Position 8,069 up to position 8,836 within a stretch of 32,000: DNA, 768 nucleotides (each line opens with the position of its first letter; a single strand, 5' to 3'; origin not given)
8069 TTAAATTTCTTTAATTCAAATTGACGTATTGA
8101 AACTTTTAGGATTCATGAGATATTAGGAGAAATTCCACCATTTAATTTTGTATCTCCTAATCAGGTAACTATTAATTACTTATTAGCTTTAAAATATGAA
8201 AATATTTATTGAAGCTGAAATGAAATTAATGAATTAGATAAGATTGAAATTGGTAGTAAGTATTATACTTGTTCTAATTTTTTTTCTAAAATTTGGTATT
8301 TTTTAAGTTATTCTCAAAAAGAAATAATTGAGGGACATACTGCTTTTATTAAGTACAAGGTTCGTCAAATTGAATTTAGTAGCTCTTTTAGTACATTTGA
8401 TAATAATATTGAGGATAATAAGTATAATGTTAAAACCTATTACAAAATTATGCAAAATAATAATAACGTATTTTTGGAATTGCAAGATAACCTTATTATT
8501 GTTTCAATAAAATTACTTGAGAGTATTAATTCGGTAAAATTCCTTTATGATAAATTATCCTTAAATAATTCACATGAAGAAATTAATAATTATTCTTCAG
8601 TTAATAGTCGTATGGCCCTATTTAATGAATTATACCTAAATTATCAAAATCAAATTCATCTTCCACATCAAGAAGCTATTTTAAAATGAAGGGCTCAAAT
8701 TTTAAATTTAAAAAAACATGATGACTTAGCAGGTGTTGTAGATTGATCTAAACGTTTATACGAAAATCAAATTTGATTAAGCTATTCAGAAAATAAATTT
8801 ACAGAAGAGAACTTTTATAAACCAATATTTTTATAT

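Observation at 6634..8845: ~737-codon group I intron ORF with no recognisable endonuclease, maturase or polymerase signature, fused to a 22-nt cox1 micro-exon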

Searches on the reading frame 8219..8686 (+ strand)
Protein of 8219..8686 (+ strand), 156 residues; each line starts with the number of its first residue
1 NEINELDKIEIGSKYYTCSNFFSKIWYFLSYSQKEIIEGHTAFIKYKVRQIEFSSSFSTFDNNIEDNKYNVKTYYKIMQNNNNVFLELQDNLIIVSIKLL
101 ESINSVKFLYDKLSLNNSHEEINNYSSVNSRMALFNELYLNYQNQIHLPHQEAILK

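Call 19: find_encoding_contigs(protein=window:8219-8686:+, flank=3000, max_places=4)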
Protein window:8219-8686:+ (156 aa): no gene with exactly this product is on record in the collection.

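Call 34: search_protein_representatives(protein=window:8219-8686:+)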
Query: 156 residues. Proteins with E-value up to 0.001 (for the whole library): 4; up to 1e-10: 0; up to 1e-30: 0. The best 4 are listed.
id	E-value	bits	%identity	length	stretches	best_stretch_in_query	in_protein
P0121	1.3e-09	54.4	35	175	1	6-153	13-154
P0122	1.6e-08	50.9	33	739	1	6-145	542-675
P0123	1.1e-04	38.4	35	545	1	6-147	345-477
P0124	4.4e-04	36.5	29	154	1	14-147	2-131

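Call 36: find_encoding_contigs(protein=P0122, flank=10000, max_places=6)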
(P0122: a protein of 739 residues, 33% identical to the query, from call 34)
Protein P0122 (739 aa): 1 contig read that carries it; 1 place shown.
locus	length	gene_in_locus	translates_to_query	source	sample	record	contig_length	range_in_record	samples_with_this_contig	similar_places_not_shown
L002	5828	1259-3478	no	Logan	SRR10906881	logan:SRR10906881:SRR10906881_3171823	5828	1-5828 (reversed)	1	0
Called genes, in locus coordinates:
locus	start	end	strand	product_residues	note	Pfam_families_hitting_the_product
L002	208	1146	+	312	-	PF00961:LAGLIDADG_1, PF14528:LAGLIDADG_3 (faint), PF00961:LAGLIDADG_1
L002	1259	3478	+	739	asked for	-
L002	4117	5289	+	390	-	PF00115:COX1, PF00961:LAGLIDADG_1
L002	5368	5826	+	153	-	?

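Call 37: find_encoding_contigs(protein=P0123, flank=10000, max_places=6)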
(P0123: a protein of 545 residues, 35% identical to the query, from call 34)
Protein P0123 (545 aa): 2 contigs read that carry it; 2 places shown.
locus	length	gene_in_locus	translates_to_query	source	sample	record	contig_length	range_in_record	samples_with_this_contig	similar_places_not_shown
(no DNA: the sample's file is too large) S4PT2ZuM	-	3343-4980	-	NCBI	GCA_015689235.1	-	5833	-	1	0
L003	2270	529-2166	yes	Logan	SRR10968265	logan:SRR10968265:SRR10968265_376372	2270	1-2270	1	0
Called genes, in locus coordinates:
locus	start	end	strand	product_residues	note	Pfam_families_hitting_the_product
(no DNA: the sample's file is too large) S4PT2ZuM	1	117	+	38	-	?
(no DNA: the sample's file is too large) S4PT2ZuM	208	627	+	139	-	PF00961:LAGLIDADG_1 (weak)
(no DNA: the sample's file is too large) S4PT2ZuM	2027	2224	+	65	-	-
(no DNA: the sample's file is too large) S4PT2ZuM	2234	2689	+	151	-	PF03161:LAGLIDADG_2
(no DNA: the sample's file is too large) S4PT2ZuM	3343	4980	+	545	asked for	-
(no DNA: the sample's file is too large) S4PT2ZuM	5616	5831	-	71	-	?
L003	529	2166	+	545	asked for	-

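Call 41: predict_structure(protein=window:8219-8686:+)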
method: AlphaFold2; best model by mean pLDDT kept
length: 156 residues; sequences in the alignment: 1
mean_pLDDT: 58.1   pTM: 0.54
mean pLDDT of the five models: 58.1, 40.2, 38.4, 33.2, 33.1
residues with pLDDT >= 90: 0; 70-90: 32; 50-70: 82; < 50: 42
segments of 3 or more residues with pLDDT < 50: 1-3, 49-69, 117-121, 148-156
pLDDT, mean of each block of 10 residues (from residue 1): 54 68 70 57 54 39 42 51 66 74 66 54 59 77 59 33
secondary structure, 60 per line:
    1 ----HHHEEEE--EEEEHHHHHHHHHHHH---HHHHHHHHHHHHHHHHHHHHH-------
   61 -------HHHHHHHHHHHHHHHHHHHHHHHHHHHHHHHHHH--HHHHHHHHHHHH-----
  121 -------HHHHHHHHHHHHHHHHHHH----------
elements in order: E8-11 E14-17 H18-29 H33-53 H68-101 H104-115 H128-146

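Call 46: find_encoding_contigs(protein=P0121, flank=10000, max_places=6)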
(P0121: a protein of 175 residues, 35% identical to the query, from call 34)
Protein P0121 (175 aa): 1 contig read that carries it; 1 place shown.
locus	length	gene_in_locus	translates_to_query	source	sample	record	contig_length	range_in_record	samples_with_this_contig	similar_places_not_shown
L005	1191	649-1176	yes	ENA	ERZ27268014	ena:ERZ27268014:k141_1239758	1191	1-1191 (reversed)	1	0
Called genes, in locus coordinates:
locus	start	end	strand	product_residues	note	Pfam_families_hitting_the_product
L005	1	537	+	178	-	?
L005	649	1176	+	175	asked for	-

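Call 47: find_encoding_contigs(protein=P0124, flank=10000, max_places=6)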
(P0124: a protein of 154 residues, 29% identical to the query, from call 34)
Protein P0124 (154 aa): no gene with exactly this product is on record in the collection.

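Call 57: search_protein_families(library=pfam, proteins=[P0122, P0123, P0121, P0124], max_evalue=10)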
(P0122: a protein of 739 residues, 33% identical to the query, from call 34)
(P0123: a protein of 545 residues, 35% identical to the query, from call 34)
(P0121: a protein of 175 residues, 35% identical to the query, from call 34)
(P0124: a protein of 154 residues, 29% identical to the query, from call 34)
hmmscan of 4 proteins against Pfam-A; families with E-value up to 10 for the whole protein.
P0122 (739 aa): 1 family
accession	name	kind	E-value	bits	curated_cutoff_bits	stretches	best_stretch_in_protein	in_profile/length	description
PF09043.17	Lys-AminoMut_A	-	0.19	10.6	25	1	183-219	325-361/508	D-Lysine 5,6-aminomutase TIM-barrel domain of alpha subunit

P0123 (545 aa): 1 family
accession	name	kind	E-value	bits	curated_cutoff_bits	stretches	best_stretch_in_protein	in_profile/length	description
PF05659.16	RPW8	-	0.23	11.6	30.4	1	266-334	65-133/139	Arabidopsis broad-spectrum mildew resistance protein RPW8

P0121 (175 aa): 0 families

P0124 (154 aa): 1 family
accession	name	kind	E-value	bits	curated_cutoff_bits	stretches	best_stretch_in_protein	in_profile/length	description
PF12673.12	SipL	-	0.15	12.7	23.6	1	11-40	45-74/78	SipL, SPOCS domain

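Call 62: predict_structure(alignment_id=A4)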
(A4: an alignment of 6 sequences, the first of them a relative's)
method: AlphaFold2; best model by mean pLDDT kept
length: 545 residues; sequences in the alignment: 6
mean_pLDDT: 42.5   pTM: 0.35
mean pLDDT of the five models: 42.5, 39.7, 39.2, 36.7, 36.7
residues with pLDDT >= 90: 0; 70-90: 60; 50-70: 116; < 50: 369
segments of 3 or more residues with pLDDT < 50: 1-66, 107-129, 133-138, 151-323, 392-407, 446-453, 475-477, 482-545
pLDDT, mean of each block of 10 residues (from residue 1): 24 23 25 25 35 37 49 59 75 81 54 39 44 48 52 35 21 25 30 33 33 28 23 22 34 33 32 26 26 27 27 32 49 60 81 71 77 79 65 44 48 68 64 60 51 50 54 50 46 33 26 23 22 24 30
secondary structure, 60 per line:
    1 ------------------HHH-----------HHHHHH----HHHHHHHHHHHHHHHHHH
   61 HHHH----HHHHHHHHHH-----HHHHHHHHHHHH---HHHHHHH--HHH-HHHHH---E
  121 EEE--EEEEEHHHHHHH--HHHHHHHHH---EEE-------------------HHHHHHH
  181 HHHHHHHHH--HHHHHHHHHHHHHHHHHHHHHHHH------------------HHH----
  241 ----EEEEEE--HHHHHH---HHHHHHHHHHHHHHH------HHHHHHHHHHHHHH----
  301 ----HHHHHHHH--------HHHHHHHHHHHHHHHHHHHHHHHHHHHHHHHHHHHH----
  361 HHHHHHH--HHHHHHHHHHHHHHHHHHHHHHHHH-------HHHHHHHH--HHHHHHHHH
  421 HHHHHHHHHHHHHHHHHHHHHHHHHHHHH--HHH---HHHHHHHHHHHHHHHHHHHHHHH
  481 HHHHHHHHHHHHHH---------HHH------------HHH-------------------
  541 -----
elements in order: H33-38 H43-64 H69-78 H84-95 H99-105 H112-116 E120-123 E126-130 H131-137 H140-148 E152-154 H174-189 H192-215 E245-250 H253-258 H262-276 H283-296 H305-312 H321-356 H361-367 H370-394 H402-409 H412-449 H458-494

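Call 67: fold_search(model_id=the predicted structure, library=pdb)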
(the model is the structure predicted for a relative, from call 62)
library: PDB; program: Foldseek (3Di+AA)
matches with E <= 10: 165; with E <= 0.001: 0
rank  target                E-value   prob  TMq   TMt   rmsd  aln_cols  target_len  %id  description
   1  8uoq_1                2.7e-01  0.06  0.08  0.10  40.5       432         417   11  Composite map of PIC_delta_TFIIK form2 (released 2024-10-23)
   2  7udc_B                3.4e-01  0.12  0.10  0.20  23.9       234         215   10  cryo-EM structures of a synaptobrevin-Munc18-1-syntaxin-1 complex class1 (released 2022-04-06)
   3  7o3w_A                5.1e-01  0.08  0.07  0.16  37.3       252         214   16  Structural basis for VIPP1 oligomerization and maintenance of thylakoid membrane integrity (released 2021-06-30)
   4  3c98_B                6.0e-01  0.09  0.09  0.17  19.4       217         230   11  Revised structure of the munc18a-syntaxin1 complex (released 2008-03-25)
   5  8qbs                  9.5e-01  0.08  0.08  0.20  32.2       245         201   13  Cryo-EM structure of Vipp1-F197K/L200K helical filament with lattice 1 (Vipp1-F197K/L200K_L1) (released 2024-09-11)
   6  8qbw                  9.5e-01  0.06  0.08  0.18  39.9       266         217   13  Cryo-EM structure of Vipp1-deltaH6_aa1-219 helical filament with lattice 3 (Vipp1-deltaH6_L3) (released 2024-09-11)
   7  4jeh_B                1.0e+00  0.08  0.09  0.17  21.2       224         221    9  Crystal Structure of Munc18a and Syntaxin1 lacking N-peptide complex (released 2013-07-17)
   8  7q83_D                1.3e+00  0.07  0.08  0.21  21.4       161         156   11  Crystal structure of S. cerevisiae Sso2 in complex with the pleckstrin homology domain of Sec3 (released 2022-08-31)
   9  8j9h_E6               1.4e+00  0.06  0.09  0.14  24.6       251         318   12  Cryo-EM structure of Euglena gracilis respiratory complex I, deactive state (released 2024-02-28)
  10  6zvr_CB               1.4e+00  0.05  0.09  0.18  44.1       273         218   14  C11 symmetry: Bacterial Vipp1 and PspA are members of the ancient ESCRT-III membrane-remodeling superfamily. (released 2021-08-04)
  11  23as_0                1.4e+00  0.04  0.09  0.12  31.5       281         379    9  Structure of Arabidopsis SNX1 (Class l, 7-fold) (released 2026-03-18)
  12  5m4y_E                1.5e+00  0.10  0.11  0.26  19.2       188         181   10  Crystal structure of the Sec3/Sso2 complex at 2.20 angstrom resolution (released 2017-02-08)
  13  6h2e_P                1.6e+00  0.07  0.08  0.16  31.4       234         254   10  Structure of the soluble AhlC of the tripartite alpha-pore forming toxin, AHL, from Aeromonas hydrophila. (released 2019-07-10)
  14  9qwr_A                1.7e+00  0.08  0.08  0.25  24.4       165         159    8  MIC60 helical bundle dimer (released 2026-02-25)
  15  2etd                  1.8e+00  0.28  0.13  0.45  10.8       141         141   13  Crystal structure of a lema protein (tm0961) from thermotoga maritima msb8 at 2.28 A resolution (released 2005-11-15)
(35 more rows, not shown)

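Call 69: list_cluster_members(proteins=[P0122, P0123, P0121, P0124, P0001, P0125])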
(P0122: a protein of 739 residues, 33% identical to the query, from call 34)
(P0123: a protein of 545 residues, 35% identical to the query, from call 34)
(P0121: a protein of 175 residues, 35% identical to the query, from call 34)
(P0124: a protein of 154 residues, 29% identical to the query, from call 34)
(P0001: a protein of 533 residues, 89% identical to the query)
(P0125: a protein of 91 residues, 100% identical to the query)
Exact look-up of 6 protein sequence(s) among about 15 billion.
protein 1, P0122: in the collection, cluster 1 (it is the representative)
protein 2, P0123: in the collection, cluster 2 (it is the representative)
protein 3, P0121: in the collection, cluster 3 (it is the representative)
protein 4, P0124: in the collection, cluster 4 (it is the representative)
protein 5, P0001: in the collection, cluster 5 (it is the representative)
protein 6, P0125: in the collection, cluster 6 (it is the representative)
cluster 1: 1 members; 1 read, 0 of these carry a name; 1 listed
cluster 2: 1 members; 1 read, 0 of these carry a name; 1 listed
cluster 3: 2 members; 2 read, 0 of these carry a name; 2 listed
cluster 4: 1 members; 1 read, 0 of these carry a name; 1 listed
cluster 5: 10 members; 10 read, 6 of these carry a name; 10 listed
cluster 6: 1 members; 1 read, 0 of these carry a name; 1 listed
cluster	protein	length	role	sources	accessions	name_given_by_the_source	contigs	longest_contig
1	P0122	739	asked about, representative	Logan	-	-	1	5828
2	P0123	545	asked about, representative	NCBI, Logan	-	-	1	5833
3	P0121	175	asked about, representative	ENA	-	-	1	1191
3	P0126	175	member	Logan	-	-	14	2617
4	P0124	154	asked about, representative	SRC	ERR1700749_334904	-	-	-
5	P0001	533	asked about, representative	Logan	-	-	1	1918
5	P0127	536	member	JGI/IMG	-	cytochrome c oxidase subunit 1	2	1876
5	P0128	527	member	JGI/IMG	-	cytochrome c oxidase subunit 1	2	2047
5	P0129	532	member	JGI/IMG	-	cytochrome c oxidase subunit 1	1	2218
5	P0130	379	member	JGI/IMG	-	cytochrome c oxidase subunit 1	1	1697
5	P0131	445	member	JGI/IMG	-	cytochrome c oxidase subunit 1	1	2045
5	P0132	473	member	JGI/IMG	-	cytochrome c oxidase subunit 1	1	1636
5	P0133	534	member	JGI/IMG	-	-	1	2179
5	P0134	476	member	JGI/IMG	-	-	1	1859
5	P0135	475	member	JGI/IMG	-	-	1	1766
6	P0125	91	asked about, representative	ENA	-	-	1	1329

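Call 71: find_encoding_contigs(protein=P0126, flank=10000, max_places=6)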
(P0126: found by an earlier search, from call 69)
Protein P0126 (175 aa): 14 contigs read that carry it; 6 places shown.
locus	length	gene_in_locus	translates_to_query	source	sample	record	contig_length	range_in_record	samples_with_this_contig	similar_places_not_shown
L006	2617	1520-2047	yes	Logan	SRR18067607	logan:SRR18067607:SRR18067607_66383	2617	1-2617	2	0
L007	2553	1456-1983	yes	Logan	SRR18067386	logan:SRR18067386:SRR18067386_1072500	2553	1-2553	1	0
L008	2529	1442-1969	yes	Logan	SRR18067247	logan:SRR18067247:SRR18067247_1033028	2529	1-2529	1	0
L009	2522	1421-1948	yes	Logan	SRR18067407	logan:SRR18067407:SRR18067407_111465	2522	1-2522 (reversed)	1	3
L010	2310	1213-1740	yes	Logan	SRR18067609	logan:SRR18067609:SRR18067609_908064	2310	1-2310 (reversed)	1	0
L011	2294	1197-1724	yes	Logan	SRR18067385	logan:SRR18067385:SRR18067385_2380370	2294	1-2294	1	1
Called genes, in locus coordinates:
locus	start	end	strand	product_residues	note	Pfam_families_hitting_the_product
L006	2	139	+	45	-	?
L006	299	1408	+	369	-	-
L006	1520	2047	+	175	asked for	-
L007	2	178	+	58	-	?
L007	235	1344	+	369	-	-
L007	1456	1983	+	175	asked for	-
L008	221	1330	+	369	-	-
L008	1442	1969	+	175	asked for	-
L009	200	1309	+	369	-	-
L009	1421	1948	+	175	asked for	-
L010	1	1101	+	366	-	?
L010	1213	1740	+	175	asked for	-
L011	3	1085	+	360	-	?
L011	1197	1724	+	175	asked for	-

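Call 83: search_dna_similar(query=P0123, collection=plasmids, mode=protein, max_evalue=0.01, max_rows=10)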
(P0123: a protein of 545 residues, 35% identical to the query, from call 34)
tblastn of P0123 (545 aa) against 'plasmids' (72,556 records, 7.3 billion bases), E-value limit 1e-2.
No match.

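Call 84: search_dna_similar(query=P0123, collection=phages, mode=protein, max_evalue=0.01, max_rows=10)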
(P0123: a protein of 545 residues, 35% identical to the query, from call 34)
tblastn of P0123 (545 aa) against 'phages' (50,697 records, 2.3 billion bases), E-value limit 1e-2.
No match.

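Call 85: search_protein_families(library=padloc, proteins=[P0123, P0122], max_evalue=1)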
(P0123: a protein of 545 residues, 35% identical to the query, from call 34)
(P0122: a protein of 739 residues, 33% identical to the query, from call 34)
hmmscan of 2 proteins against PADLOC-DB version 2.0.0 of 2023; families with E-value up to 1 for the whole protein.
P0123 (545 aa): 0 families

P0122 (739 aa): 0 families

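Call 91: fold_search(model_id=the predicted structure, library=pdb)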
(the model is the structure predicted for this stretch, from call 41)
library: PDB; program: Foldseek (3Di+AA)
matches with E <= 10: 23; with E <= 0.001: 0
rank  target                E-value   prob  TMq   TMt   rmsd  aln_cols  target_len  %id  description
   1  5zhy_E                3.0e+00  0.10  0.23  0.37  17.3        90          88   18  Structural characterization of the HCoV-229E fusion core (released 2018-06-06)
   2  8bck                  3.0e+00  0.03  0.21  0.14  20.4       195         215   12  Recombinant Tipula oleracea Nudivirus polyhedrin (released 2023-07-12)
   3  9s9g_M                3.2e+00  0.07  0.23  0.20  13.8       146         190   16  S. islandicus CdvA filament (X-ray) (released 2026-01-28)
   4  8bbt                  4.3e+00  0.02  0.16  0.14  20.9       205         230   13  Native Tipula oleracea Nudivirus polyhedrin - 1960 (released 2023-07-12)
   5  5zhy_B                4.8e+00  0.06  0.21  0.33  17.4        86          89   15  Structural characterization of the HCoV-229E fusion core (released 2018-06-06)
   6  9s9g_A                4.8e+00  0.06  0.25  0.21  14.1       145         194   14  S. islandicus CdvA filament (X-ray) (released 2026-01-28)
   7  9s9i_B                5.4e+00  0.03  0.22  0.19  15.8       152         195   12  S. islandicus CdvA (non-polymerising mutant) (released 2026-01-28)
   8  6zsi_C                5.8e+00  0.07  0.28  0.32  16.0       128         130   16  The mechanism of activation of the actin binding protein EHBP1 by Rab8 family members. (released 2020-09-02)
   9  4lun                  5.8e+00  0.04  0.23  0.14  15.9       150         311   17  Structure of the N-terminal mIF4G domain from S. cerevisiae Upf2, a protein involved in the degradation of mRNAs contain (released 2014-07-30)
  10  4n9f_C                5.8e+00  0.03  0.19  0.12  19.6       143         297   15  Crystal structure of the Vif-CBFbeta-CUL5-ElOB-ElOC pentameric complex (released 2014-01-08)
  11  1wr6_B                6.9e+00  0.03  0.17  0.26  16.6       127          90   12  Crystal structure of GGA3 GAT domain in complex with ubiquitin (released 2005-06-28)
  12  6jyi_B                6.9e+00  0.02  0.15  0.14  20.6       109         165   16  Crystal structure of the PadR-like transcriptional regulator BC1756 from Bacillus cereus (released 2019-06-26)
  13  9s9g_I                7.3e+00  0.04  0.24  0.21  14.0       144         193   14  S. islandicus CdvA filament (X-ray) (released 2026-01-28)
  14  9s9g_B                7.3e+00  0.04  0.24  0.20  14.2       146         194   14  S. islandicus CdvA filament (X-ray) (released 2026-01-28)
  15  7n61_1D               7.3e+00  0.02  0.21  0.08  14.2       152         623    8  structure of C2 projections and MIPs (released 2022-05-18)
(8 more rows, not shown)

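Call 98: search_protein_families(library=ncbifam, proteins=[P0123, P0122], max_evalue=1)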
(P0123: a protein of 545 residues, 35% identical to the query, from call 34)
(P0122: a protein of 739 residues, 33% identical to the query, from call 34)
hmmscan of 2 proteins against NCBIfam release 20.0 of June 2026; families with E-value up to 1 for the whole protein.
P0123 (545 aa): 0 families

P0122 (739 aa): 1 family
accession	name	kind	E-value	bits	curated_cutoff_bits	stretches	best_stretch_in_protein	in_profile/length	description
NF004008.0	PRK05476.3-1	equivalog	0.087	11.9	440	1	164-219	18-72/326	adenosylhomocysteinase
